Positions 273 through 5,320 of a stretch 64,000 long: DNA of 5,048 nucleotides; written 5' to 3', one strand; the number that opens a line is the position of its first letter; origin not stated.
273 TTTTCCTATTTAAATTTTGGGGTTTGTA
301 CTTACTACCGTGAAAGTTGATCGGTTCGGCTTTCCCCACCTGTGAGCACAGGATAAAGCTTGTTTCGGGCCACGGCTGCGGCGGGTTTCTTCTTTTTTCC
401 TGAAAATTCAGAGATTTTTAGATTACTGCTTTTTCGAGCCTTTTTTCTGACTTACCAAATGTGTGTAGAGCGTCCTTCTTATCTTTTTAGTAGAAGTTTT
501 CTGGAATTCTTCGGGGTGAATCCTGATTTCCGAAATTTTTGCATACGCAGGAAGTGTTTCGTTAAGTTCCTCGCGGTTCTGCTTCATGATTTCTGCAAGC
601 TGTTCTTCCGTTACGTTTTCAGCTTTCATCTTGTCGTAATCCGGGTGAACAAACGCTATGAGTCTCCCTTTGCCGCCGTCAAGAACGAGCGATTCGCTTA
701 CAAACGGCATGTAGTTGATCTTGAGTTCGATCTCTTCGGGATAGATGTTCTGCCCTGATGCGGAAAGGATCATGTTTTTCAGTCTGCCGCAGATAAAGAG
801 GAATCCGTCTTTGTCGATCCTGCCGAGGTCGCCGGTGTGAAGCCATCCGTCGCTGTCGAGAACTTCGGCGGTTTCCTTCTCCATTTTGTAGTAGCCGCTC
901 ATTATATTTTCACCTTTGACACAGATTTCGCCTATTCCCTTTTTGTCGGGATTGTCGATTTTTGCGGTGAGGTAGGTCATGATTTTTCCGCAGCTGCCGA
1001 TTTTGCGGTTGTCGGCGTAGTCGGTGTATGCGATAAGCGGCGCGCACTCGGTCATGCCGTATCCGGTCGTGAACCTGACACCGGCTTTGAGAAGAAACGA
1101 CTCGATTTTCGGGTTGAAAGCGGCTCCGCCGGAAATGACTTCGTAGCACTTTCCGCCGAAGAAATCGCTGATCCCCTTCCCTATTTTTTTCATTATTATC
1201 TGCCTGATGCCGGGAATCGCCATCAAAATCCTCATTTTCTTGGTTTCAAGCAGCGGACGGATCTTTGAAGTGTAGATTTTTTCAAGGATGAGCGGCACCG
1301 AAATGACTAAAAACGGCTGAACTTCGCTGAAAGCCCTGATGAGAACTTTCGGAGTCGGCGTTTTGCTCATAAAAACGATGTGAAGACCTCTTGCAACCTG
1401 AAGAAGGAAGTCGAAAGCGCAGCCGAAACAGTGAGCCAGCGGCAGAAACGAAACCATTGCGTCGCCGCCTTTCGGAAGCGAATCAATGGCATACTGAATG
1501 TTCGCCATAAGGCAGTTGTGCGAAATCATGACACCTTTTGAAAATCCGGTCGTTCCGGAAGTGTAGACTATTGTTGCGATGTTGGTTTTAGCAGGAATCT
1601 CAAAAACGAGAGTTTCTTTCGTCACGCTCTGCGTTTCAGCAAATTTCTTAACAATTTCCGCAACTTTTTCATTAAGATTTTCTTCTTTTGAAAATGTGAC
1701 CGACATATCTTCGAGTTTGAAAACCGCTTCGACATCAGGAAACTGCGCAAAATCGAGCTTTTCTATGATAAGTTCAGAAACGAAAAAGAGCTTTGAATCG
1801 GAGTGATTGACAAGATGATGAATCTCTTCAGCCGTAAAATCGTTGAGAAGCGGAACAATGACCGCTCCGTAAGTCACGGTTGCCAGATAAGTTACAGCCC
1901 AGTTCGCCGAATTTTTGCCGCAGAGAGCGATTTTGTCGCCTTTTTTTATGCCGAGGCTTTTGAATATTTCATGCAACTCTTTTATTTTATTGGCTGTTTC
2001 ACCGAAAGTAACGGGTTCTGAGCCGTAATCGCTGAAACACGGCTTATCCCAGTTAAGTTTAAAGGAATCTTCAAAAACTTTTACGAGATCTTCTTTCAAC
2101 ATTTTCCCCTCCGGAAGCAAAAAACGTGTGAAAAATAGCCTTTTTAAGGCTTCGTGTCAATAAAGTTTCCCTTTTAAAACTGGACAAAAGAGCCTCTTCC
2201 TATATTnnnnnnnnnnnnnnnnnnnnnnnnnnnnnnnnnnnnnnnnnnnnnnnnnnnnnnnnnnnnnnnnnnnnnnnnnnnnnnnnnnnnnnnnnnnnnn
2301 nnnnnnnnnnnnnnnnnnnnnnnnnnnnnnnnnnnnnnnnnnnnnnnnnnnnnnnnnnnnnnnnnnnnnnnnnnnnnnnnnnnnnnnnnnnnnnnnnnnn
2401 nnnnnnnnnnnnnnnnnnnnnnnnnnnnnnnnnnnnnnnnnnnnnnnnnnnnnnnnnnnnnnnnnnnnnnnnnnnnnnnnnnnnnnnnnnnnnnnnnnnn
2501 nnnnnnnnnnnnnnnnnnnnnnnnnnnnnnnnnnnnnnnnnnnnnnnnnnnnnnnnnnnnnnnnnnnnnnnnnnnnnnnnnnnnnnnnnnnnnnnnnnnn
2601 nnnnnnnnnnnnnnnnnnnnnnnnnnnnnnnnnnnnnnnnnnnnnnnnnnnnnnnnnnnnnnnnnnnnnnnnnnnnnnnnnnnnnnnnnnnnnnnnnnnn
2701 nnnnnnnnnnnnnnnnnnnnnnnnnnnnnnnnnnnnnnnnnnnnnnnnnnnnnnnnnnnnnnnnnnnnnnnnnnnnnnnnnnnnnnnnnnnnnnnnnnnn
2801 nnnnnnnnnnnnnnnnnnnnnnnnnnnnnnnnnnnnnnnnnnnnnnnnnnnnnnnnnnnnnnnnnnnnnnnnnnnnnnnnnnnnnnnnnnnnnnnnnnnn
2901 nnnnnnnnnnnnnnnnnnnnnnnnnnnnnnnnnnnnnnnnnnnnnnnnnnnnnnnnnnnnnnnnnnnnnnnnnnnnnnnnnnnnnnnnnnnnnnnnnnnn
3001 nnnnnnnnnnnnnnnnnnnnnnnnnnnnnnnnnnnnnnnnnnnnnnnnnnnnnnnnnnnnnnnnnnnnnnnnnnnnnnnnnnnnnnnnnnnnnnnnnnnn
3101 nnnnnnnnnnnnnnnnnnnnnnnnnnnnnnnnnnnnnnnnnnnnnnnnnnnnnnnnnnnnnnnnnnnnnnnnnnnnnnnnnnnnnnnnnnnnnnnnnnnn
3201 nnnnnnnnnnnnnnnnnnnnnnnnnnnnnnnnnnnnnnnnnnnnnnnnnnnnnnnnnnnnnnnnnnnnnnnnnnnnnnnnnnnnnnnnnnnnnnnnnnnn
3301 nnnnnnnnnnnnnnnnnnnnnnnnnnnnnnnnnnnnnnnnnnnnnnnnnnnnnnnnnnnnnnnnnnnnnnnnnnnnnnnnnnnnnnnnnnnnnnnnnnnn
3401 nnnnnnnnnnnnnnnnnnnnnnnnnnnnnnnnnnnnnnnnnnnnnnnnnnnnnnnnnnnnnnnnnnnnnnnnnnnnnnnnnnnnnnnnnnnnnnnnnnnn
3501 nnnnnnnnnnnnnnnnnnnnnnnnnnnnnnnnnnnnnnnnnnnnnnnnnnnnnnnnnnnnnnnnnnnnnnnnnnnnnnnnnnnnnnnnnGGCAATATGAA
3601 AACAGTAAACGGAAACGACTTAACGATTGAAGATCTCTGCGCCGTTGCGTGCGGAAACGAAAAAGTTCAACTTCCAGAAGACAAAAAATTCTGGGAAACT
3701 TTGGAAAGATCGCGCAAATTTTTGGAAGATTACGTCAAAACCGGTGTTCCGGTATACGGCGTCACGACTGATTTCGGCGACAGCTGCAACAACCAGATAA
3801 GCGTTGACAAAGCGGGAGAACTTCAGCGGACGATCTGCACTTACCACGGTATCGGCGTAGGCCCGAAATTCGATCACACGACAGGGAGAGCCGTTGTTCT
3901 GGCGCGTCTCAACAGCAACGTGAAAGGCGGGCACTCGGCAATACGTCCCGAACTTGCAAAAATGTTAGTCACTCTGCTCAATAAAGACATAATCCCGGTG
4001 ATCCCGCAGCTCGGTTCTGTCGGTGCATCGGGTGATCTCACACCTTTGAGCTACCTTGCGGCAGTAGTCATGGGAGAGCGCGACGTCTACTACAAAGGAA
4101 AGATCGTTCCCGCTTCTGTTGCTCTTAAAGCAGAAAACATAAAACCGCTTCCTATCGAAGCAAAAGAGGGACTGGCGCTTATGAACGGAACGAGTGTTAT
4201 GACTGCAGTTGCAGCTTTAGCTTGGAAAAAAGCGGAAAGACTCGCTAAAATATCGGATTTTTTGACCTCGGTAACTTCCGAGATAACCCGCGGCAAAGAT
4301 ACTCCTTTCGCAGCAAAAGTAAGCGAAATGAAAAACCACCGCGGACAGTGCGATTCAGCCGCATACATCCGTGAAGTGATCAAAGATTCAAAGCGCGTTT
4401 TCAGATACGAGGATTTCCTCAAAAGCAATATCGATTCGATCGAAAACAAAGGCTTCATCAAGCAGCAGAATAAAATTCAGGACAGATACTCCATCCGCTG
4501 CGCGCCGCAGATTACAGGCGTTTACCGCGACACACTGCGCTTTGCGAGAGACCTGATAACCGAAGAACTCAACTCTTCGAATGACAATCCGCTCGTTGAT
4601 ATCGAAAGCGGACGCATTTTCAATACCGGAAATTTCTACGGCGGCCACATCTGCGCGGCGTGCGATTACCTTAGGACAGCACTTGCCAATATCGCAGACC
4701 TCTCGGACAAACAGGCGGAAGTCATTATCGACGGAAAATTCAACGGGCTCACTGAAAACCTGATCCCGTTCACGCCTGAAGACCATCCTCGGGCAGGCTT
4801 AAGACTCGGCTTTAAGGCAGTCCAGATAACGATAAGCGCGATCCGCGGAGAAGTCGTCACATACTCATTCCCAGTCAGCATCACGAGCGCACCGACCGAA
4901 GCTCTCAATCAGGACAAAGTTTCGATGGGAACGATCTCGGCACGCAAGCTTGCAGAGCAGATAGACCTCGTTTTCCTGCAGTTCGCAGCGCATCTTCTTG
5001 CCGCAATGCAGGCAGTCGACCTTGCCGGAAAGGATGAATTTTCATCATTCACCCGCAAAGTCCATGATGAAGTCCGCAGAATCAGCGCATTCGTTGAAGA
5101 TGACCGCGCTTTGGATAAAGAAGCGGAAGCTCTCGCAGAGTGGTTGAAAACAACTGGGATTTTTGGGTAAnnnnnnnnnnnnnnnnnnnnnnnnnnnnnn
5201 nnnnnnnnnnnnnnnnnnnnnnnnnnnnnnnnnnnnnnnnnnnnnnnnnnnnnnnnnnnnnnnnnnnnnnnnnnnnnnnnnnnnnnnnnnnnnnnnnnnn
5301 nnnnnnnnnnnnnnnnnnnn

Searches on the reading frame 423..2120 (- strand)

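Call 65: search_protein_families(library=pfam, proteins=[window:423-2120:-], max_evalue=0.0001)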
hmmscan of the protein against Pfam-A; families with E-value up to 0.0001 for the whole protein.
window:423-2120:- (565 aa): 2 families
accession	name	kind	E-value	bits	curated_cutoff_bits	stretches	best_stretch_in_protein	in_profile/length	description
PF00501.34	AMP-binding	-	1.8e-69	234.8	29.9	1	20-411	5-384/384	AMP-binding enzyme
PF23562.2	AMP-binding_C_3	-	4.3e-06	27.5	20.8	1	450-550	3-106/124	AMP-binding enzyme C-terminal domain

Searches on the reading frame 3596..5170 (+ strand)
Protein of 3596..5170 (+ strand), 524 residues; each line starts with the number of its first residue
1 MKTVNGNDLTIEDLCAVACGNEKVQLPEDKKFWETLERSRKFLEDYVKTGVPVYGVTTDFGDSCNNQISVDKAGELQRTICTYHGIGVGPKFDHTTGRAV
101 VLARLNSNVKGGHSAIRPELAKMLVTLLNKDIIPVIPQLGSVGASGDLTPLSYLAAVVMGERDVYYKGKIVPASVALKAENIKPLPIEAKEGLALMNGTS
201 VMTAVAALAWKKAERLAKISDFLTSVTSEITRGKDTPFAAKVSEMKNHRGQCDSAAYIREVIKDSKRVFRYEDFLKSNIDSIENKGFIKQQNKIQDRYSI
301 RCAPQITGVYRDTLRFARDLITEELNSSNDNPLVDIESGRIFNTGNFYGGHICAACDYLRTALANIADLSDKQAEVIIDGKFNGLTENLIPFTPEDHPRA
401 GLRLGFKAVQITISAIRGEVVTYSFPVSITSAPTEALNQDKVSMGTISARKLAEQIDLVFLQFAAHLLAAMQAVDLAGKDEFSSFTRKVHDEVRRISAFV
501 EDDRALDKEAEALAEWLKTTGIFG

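Call 65: search_protein_families(library=pfam, proteins=[window:3596-5170:+], max_evalue=0.0001)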
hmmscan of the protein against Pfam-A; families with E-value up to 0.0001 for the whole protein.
window:3596-5170:+ (524 aa): 1 family
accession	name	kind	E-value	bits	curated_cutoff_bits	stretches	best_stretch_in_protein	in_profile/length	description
PF00221.24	Lyase_aromatic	-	9e-153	509.7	27.3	1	9-494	1-465/466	Aromatic amino acid lyase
